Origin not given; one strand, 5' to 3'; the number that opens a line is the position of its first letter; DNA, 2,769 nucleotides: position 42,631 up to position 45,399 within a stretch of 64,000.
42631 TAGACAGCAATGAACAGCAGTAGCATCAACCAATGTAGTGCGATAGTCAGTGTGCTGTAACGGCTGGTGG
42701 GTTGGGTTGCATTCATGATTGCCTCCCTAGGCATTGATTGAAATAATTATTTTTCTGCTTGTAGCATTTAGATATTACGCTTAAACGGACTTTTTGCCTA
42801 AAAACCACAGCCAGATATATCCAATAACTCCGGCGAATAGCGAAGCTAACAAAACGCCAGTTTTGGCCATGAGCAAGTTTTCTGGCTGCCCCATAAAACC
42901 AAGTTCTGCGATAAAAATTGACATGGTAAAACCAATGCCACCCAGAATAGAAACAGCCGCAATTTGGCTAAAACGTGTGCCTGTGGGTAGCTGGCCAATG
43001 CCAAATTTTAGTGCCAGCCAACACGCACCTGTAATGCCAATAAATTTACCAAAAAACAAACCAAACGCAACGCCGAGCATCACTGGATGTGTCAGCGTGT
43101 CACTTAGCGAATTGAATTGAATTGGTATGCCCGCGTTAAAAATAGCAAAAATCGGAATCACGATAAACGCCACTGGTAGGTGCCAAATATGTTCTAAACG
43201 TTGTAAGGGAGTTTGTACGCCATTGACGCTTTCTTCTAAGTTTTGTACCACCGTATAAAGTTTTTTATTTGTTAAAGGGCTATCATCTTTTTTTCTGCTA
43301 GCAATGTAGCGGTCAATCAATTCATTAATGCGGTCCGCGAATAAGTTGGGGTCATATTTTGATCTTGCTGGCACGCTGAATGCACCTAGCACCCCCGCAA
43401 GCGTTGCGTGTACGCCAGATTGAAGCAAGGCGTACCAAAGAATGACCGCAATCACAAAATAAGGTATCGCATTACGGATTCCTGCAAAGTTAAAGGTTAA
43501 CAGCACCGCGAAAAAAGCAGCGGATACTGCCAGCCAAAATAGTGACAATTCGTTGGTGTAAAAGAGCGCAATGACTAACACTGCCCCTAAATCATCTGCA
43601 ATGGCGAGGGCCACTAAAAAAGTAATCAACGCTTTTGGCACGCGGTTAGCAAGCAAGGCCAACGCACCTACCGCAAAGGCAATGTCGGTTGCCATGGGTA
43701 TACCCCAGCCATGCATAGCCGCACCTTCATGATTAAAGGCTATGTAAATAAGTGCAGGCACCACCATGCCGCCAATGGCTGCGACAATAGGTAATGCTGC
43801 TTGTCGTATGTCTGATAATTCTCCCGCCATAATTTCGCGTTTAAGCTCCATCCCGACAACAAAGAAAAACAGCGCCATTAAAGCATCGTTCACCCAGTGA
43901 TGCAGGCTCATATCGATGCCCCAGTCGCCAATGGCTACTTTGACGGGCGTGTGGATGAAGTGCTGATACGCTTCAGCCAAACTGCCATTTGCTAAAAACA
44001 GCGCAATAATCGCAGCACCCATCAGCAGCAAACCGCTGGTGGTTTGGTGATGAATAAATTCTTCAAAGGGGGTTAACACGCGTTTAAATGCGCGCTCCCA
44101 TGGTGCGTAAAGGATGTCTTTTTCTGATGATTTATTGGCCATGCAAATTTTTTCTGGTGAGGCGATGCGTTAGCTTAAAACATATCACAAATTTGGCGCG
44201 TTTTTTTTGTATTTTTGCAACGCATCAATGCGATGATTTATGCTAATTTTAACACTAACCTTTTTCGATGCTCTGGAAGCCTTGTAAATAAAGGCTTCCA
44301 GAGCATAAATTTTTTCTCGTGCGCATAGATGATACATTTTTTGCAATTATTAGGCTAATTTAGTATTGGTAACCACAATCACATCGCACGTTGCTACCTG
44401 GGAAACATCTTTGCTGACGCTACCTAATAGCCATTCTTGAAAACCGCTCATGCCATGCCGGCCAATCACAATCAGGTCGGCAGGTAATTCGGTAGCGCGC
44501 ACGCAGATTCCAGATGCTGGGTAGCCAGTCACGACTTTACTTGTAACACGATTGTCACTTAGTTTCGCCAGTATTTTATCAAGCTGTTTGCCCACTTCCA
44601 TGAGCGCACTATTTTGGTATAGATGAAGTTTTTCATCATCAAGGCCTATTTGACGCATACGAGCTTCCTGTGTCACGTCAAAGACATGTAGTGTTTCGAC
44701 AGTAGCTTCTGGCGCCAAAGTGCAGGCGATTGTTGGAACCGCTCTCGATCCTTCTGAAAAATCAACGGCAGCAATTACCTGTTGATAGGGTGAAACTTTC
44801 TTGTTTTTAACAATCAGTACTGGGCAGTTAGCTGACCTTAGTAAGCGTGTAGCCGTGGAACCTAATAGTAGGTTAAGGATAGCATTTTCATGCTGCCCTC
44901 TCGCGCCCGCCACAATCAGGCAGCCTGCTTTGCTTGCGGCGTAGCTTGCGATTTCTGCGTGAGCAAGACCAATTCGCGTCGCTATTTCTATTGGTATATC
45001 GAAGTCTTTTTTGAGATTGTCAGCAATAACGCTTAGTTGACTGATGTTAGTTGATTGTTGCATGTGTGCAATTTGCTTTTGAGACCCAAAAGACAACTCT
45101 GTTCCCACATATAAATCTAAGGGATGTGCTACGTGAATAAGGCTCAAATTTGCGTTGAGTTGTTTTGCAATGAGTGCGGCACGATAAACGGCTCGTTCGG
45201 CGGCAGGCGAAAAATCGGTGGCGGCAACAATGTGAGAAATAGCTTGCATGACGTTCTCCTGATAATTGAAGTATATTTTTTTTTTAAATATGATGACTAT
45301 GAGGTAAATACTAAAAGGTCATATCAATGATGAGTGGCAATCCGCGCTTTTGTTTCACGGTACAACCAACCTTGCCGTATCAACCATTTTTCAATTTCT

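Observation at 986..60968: Ten copies of a 64-bp structured intergenic repeat (T-run, 14-bp-stem hairpin, T-run)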

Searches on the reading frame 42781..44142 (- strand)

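Call 21: search_protein_families(library=ncbifam, proteins=[window:42781-44142:-], max_evalue=0.00001)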
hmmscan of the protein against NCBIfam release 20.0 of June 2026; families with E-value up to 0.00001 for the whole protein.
window:42781-44142:- (453 aa): 5 families
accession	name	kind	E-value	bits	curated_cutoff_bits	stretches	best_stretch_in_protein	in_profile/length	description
NF007111.0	PRK09560.1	subfamily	6.8e-133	443.2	423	2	20-264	5-242/389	Na(+)/H(+) antiporter NhaA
NF007112.0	PRK09561.1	subfamily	1.3e-130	435.8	408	2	26-279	5-258/389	sodium/proton antiporter NhaA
TIGR00773.1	NhaA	equivalog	5.1e-129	430.5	254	1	29-445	1-374/374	Na+/H+ antiporter NhaA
NF011428.0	PRK14856.1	equivalog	9.4e-123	410.2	639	1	24-451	12-433/438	sodium/proton antiporter NhaA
NF011427.0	PRK14854.1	subfamily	3.3e-88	296.3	558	2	32-263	8-240/383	pH-dependent sodium/proton antiporter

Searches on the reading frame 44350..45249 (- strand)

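Call 21: search_protein_families(library=ncbifam, proteins=[window:44350-45249:-], max_evalue=0.00001)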
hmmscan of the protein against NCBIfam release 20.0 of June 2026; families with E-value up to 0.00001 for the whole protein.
window:44350-45249:- (299 aa): 4 families
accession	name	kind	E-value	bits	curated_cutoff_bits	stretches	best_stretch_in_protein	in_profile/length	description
NF008380.0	PRK11175.1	equivalog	9.6e-14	51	227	1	1-295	1-301/313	universal stress protein UspE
NF011581.0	PRK15005.1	equivalog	3.1e-13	50.1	166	1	218-293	67-143/144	universal stress protein UspF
NF011698.0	PRK15118.1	equivalog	5.7e-07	29.8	202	0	3-73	2-74/144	universal stress protein UspA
NF012000.0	PRK15456.1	equivalog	1.2e-06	28.6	189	0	86-148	83-142/142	universal stress protein UspG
